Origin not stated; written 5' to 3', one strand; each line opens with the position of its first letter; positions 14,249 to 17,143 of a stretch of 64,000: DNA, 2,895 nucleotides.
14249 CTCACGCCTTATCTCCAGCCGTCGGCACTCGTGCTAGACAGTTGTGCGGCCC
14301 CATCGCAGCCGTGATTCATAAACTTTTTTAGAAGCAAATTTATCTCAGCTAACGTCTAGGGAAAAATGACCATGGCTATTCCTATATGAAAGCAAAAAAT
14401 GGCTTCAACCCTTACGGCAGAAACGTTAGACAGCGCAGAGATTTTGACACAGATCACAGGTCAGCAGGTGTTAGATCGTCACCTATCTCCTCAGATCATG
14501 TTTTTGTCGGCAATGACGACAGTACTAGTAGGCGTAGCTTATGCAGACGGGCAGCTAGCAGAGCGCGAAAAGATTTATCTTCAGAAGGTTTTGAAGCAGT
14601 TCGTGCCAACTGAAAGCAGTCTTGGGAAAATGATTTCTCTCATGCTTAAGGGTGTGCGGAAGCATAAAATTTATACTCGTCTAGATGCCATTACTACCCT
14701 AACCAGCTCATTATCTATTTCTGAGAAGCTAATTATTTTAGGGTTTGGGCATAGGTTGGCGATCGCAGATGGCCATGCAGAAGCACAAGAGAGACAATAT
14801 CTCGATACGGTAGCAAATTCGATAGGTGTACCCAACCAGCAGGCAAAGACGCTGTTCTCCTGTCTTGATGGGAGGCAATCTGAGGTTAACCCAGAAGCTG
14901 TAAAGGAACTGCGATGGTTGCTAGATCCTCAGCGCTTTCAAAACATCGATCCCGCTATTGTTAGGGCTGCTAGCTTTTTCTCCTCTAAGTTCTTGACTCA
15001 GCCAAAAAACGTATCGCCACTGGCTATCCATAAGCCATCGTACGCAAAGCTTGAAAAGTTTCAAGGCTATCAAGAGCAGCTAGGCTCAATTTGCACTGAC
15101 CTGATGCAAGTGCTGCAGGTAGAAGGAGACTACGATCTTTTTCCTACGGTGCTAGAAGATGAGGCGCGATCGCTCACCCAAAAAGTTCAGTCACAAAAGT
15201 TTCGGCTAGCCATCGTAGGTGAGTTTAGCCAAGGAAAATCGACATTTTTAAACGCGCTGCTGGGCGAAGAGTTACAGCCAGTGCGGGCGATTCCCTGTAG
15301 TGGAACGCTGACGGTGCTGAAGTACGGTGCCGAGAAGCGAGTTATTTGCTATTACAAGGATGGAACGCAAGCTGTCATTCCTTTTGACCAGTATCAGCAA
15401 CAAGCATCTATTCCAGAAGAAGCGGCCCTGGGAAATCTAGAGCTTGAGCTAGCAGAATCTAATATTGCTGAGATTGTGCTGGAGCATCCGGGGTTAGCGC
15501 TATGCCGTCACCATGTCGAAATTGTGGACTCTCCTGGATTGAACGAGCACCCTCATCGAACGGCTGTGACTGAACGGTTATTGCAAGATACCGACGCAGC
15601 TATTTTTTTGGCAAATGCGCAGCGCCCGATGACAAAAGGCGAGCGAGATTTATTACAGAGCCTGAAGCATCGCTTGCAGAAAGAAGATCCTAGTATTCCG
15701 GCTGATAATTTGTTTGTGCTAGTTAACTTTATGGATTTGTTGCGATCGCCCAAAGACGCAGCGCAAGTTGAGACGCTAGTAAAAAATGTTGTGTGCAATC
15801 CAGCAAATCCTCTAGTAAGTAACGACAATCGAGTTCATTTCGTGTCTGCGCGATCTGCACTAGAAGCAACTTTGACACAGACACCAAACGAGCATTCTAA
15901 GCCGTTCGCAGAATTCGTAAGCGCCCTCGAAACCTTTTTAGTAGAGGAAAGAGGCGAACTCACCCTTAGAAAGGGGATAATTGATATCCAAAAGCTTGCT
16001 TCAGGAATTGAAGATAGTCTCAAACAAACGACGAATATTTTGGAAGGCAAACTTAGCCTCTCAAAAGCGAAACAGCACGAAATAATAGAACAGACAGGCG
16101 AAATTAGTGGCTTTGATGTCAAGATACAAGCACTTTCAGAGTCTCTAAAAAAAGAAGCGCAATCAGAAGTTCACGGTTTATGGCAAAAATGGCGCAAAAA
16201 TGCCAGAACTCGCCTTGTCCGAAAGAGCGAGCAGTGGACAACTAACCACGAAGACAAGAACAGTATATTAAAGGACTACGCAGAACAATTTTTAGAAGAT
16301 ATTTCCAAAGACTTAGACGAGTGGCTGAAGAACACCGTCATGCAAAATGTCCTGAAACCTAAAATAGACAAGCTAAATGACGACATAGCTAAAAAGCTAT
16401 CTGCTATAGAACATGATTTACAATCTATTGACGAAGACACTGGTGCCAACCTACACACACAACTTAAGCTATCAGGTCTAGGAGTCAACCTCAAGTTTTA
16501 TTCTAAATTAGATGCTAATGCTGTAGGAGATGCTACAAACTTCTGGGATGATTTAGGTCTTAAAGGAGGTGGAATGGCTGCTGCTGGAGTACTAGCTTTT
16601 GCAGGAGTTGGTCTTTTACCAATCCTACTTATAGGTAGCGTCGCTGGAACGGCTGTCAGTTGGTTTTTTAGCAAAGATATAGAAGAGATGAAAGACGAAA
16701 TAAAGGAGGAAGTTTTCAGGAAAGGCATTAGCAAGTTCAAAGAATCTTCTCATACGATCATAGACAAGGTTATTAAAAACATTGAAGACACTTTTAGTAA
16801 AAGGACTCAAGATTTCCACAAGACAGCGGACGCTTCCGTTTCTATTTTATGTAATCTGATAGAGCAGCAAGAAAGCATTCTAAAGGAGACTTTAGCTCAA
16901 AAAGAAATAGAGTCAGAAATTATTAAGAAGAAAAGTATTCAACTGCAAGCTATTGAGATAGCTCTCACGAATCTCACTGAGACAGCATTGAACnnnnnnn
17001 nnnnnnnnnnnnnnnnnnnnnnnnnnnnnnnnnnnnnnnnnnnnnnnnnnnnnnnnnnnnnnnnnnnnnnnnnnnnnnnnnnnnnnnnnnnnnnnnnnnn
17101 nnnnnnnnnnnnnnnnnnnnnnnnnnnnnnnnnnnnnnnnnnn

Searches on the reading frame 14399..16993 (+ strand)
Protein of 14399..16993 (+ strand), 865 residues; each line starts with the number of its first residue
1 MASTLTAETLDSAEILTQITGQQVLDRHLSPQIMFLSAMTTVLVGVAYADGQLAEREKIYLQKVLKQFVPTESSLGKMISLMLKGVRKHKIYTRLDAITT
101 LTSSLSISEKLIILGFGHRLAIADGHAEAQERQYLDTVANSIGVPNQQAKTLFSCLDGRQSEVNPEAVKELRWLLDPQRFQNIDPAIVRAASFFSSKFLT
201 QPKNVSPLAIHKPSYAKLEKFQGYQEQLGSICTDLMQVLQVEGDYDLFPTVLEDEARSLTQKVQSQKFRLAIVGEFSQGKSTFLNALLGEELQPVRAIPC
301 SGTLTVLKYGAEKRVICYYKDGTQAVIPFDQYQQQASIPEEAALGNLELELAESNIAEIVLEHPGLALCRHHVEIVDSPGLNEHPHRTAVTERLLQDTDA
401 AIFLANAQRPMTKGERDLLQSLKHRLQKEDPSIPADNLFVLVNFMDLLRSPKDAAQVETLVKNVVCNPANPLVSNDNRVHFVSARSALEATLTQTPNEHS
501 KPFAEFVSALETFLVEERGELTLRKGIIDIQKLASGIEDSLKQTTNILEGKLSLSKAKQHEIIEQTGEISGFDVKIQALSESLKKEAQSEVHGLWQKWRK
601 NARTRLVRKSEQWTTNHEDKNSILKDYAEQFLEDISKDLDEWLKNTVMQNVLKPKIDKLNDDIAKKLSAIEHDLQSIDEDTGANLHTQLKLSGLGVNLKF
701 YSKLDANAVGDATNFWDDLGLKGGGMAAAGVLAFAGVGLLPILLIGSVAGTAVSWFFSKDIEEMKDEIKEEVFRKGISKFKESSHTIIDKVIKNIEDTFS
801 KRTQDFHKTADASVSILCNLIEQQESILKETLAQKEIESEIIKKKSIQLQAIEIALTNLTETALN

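Call 57: search_protein_families(library=pfam, proteins=[window:14399-16993:+], max_evalue=0.00001)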
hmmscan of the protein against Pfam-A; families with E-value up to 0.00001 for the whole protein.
window:14399-16993:+ (865 aa): 3 families
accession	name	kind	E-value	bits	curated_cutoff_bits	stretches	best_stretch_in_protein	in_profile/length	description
PF00350.29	Dynamin_N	-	6.1e-26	91.9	27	1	270-426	1-157/168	Dynamin family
PF05099.18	TerB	-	9.1e-10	39.3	24.4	1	38-149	3-113/118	Tellurite resistance protein TerB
PF01926.29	MMR_HSR1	-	1.3e-06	28.9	21.9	0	270-427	2-103/113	50S ribosome-binding GTPase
